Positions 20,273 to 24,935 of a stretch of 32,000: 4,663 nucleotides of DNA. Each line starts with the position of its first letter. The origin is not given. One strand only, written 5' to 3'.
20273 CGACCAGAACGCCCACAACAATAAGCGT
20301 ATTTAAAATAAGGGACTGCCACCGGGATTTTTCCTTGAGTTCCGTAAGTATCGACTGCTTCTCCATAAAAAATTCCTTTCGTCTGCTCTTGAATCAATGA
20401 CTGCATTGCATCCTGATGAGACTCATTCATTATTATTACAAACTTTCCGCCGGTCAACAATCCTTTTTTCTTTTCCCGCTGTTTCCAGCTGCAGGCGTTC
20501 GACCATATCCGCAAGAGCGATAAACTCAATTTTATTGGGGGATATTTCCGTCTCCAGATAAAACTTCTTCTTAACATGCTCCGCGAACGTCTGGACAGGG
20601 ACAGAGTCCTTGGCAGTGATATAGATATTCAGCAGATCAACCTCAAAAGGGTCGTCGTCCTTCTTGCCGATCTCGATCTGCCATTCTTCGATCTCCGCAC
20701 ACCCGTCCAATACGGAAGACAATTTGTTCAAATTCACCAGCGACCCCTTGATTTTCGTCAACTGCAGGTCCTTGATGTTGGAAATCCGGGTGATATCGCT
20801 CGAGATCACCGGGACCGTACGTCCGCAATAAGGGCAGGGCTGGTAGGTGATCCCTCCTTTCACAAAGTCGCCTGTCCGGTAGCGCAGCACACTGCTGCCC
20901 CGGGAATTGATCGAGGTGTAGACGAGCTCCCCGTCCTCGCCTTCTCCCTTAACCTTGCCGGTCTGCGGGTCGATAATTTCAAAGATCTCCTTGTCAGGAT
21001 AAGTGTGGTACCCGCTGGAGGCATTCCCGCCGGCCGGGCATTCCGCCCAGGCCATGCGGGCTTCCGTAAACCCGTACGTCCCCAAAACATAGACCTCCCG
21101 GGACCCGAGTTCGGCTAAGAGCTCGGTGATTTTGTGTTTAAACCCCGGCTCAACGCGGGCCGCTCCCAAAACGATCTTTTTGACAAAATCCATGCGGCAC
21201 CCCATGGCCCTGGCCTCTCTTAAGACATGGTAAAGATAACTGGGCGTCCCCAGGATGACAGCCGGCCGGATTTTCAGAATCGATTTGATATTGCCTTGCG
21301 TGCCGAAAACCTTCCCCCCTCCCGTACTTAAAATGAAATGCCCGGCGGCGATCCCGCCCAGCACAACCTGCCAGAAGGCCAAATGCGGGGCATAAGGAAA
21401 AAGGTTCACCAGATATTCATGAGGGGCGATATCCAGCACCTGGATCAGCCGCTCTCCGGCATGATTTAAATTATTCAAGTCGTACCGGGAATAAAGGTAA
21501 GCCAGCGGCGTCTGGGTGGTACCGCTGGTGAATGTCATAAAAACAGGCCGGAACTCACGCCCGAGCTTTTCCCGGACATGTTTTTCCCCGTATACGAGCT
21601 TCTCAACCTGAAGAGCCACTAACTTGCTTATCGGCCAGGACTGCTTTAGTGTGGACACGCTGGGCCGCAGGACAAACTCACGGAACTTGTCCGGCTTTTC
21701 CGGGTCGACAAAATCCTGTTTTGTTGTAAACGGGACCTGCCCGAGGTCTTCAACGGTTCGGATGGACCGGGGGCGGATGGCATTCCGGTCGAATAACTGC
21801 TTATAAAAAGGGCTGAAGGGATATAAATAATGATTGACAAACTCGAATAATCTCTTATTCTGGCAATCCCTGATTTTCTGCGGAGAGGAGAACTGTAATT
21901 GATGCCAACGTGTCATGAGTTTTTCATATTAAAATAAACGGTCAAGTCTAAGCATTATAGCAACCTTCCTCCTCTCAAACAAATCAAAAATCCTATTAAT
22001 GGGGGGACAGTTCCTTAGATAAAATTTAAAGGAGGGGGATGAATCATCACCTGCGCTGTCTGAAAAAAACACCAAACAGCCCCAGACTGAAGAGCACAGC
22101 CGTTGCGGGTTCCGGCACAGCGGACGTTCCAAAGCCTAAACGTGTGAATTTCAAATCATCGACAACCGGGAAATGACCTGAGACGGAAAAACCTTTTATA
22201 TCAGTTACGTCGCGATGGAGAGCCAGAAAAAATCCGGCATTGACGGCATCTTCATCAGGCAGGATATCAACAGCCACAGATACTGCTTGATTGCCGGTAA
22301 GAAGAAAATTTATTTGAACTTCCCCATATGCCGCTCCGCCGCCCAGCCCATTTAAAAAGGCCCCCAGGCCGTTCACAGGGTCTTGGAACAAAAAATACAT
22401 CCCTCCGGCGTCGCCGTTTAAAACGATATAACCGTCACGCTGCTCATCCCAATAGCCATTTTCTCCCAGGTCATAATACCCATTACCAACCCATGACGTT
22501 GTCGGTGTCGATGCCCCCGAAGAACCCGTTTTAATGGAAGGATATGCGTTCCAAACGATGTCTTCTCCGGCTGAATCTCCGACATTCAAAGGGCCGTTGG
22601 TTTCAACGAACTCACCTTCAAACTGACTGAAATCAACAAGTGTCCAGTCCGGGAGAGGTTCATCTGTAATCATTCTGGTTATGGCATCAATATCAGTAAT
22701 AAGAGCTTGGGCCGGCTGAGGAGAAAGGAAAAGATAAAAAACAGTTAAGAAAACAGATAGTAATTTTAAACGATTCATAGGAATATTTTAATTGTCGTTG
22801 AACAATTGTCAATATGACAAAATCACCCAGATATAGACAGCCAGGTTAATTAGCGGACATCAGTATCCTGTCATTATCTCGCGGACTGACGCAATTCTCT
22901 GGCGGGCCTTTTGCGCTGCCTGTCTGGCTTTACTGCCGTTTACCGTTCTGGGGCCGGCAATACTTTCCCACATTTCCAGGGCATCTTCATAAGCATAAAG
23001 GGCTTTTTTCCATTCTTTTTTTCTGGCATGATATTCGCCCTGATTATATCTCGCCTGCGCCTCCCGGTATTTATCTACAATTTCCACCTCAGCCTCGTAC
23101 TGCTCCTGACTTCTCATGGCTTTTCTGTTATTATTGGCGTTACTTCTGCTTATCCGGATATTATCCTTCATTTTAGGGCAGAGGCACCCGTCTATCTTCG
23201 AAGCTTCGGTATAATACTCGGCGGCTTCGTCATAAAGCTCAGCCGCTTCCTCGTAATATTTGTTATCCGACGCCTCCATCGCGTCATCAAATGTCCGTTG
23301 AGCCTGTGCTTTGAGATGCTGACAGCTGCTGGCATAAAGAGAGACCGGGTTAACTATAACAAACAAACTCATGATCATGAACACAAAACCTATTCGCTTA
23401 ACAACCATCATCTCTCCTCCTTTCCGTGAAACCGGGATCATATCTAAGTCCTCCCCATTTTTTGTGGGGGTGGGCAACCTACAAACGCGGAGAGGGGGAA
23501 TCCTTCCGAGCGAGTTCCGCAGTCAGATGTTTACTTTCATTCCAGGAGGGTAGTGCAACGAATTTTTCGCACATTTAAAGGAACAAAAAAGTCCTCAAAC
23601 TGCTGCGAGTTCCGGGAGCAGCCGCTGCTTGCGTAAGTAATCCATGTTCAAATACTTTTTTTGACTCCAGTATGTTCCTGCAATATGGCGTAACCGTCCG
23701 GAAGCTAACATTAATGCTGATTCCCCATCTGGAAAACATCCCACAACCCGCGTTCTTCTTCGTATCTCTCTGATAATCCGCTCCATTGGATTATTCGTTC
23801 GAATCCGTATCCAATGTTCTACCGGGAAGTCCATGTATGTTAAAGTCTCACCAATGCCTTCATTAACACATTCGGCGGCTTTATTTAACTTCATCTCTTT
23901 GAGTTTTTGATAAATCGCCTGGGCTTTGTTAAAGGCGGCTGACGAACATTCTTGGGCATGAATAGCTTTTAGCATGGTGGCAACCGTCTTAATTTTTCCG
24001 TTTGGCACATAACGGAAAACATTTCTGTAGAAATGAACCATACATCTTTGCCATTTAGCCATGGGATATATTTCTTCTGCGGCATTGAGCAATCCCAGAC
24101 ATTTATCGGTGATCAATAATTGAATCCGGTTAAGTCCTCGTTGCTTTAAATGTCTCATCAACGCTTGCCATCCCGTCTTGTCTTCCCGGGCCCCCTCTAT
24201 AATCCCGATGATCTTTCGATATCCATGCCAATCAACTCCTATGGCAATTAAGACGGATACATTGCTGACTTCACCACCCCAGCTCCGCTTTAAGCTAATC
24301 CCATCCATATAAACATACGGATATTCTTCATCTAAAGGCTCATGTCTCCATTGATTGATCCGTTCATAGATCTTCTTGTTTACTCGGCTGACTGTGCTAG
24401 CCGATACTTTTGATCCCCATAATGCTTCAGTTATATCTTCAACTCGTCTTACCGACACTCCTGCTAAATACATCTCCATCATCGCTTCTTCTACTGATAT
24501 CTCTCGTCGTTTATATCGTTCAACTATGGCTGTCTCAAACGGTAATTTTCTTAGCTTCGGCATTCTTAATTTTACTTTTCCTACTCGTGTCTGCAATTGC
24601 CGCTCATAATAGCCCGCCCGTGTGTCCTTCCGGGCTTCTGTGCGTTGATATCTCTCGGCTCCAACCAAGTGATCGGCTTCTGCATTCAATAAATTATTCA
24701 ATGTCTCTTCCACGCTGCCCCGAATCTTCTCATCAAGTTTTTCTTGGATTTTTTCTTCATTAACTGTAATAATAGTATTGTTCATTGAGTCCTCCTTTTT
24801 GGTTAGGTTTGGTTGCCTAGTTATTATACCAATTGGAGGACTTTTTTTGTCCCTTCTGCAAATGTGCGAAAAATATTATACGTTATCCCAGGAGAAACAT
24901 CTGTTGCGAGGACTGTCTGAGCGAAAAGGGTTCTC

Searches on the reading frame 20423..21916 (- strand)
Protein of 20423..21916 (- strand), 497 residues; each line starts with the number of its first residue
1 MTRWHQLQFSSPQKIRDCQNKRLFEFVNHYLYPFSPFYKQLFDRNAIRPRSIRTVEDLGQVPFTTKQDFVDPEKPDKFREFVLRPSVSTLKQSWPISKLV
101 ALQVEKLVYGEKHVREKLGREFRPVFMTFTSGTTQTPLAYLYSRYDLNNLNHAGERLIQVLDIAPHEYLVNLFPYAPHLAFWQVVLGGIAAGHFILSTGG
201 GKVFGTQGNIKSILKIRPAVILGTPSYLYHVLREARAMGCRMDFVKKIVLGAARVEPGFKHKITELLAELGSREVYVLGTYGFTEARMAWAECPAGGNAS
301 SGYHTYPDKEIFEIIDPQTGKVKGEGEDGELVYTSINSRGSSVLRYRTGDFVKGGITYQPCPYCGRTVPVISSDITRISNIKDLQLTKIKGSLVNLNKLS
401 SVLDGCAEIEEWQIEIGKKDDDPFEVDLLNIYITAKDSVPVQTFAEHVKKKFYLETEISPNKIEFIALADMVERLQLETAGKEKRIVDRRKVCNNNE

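Call 35: find_related_loci(query=window:20423-21916:-, collection=genome_contigs, flank=1000)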
Query window:20423-21916:- (497 aa) in genome_contigs; peptide patterns used: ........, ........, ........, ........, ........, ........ (x = any residue, [..] = any of these).
213 stretches matched a pattern; 104 encode a relative of the query (tblastn E <= 1e-3); the best 80 are kept; 80 distinct loci.
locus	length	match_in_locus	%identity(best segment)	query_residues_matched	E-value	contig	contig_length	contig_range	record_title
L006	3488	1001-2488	70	1-496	0e+0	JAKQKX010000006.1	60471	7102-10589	MAG: Candidatus Omnitrophota bacterium isolate USDV_maxbin.135_sub k141_743545, whole genome shotgun sequence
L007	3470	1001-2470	67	1-490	0e+0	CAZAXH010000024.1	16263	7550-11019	MAG TPA_asm: uncultured Planctomycetales bacterium isolate binchicken_co117_398 genome assembly, contig: NODE_6616_lengt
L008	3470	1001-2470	60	1-490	0e+0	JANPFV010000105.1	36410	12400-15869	MAG: Candidatus Omnitrophota bacterium isolate VAR_69_metabat_93 VAR_69_k141_3203791, whole genome shotgun sequence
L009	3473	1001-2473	57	1-490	0e+0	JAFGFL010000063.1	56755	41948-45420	MAG: Candidatus Omnitrophota bacterium isolate Zod_Metabat.1316 k87_10714918, whole genome shotgun sequence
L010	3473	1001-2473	58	1-490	0e+0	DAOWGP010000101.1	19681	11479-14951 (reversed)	MAG TPA_asm: Candidatus Omnitrophota bacterium isolate CSMAG_1994 CSMAG_1994_k141_164571_length_19681_cov_69.6963, whole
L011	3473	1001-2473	57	1-490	0e+0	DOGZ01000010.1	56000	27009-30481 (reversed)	MAG TPA_asm: Candidatus Omnitrophota bacterium isolate UBA10174 contig_34128, whole genome shotgun sequence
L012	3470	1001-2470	55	1-490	0e+0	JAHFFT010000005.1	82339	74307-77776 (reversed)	MAG: Candidatus Omnitrophota bacterium isolate nzgw299 NODE_118_length_82340_cov_6.210377, whole genome shotgun sequence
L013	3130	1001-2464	59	1-488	0e+0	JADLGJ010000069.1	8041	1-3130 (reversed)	MAG: Candidatus Omnitrophota bacterium isolate SJ432 c_000000985191, whole genome shotgun sequence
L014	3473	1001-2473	57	1-490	0e+0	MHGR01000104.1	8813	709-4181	MAG: Omnitrophica WOR_2 bacterium RIFCSPHIGHO2_02_FULL_52_10 rifcsphigho2_02_scaffold_52337, whole genome shotgun sequen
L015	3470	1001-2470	55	1-490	0e+0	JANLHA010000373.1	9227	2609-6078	MAG: Candidatus Omnitrophota bacterium isolate P6-5 k99_104005, whole genome shotgun sequence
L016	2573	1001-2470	59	1-490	0e+0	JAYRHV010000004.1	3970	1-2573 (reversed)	MAG: Candidatus Omnitrophota bacterium isolate SZ_szas25bin.37 k141_19176, whole genome shotgun sequence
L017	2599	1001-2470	56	1-490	0e+0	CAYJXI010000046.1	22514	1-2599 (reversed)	MAG TPA_asm: uncultured Planctomycetales bacterium isolate ERP125453_co1_481 genome assembly, contig: NODE_2146_length_2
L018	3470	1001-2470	58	1-490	0e+0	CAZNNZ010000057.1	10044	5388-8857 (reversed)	MAG TPA_asm: uncultured Planctomycetales bacterium isolate SRP278252_co2_854 genome assembly, contig: NODE_14186_length_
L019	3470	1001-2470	58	1-490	0e+0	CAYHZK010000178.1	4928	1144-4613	MAG TPA_asm: uncultured Planctomycetales bacterium isolate ERP119705_co15_651 genome assembly, contig: NODE_23207_length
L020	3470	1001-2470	55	1-490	0e+0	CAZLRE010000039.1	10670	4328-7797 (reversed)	MAG TPA_asm: uncultured Planctomycetales bacterium isolate binchicken_co16_163 genome assembly, contig: NODE_10360_lengt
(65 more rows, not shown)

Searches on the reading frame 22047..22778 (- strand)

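Call 71: search_protein_families(library=pfam, proteins=[window:22047-22778:-], max_evalue=0.001)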
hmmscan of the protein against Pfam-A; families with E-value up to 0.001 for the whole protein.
window:22047-22778:- (243 aa): 1 family
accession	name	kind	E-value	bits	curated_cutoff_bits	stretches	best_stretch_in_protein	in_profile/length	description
PF07589.16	PEP-CTERM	-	1.1e-06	28.9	20.7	1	220-243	1-24/24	PEP-CTERM motif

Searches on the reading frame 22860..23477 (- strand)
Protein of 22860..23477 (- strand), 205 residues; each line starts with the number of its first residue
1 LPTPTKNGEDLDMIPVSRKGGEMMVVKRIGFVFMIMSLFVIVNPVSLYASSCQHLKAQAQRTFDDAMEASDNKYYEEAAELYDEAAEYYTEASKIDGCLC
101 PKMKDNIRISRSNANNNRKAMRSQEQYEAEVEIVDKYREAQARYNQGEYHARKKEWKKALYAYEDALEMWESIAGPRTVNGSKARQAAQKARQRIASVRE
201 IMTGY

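Call 71: search_protein_families(library=pfam, proteins=[window:22860-23477:-], max_evalue=0.001)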
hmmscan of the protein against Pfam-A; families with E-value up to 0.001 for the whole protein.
window:22860-23477:- (205 aa): 1 family
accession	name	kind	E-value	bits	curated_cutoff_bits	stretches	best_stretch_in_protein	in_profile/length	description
PF13424.12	TPR_12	-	3.1e-06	27.7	30.1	0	140-177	3-40/77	Tetratricopeptide repeat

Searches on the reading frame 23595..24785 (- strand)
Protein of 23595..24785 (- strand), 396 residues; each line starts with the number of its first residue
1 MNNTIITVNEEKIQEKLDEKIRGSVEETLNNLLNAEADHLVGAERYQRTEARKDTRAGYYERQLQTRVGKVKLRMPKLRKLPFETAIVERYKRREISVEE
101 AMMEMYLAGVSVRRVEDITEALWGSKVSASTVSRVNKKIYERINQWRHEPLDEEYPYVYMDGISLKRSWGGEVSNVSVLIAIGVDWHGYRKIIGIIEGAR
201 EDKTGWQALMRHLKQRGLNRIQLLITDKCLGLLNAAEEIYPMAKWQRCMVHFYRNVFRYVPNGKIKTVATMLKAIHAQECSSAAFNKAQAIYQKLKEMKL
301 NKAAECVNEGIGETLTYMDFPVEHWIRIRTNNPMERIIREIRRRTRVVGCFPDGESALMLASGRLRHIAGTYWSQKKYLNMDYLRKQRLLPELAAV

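Call 3: search_protein_families(library=pfam, proteins=[window:23595-24785:-], max_evalue=1)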
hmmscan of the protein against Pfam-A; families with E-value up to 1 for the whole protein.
window:23595-24785:- (396 aa): 3 families
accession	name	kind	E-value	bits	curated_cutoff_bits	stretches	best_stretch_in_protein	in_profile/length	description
PF00872.24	Transposase_mut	-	8.5e-108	361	21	1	8-360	13-364/379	Transposase, Mutator family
PF10551.15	MULE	-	6e-08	33.5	27.6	1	179-255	18-99/99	MULE transposase domain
PF11731.14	Cdd1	-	0.031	14.9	25.5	1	267-325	17-77/86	Pathogenicity locus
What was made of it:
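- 23488..24943 (-): IS256-family insertion sequence 67 bp downstream of the cassette; the transposase is at 23595-24785. PF00872, E 8.5e-108 (call 3).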
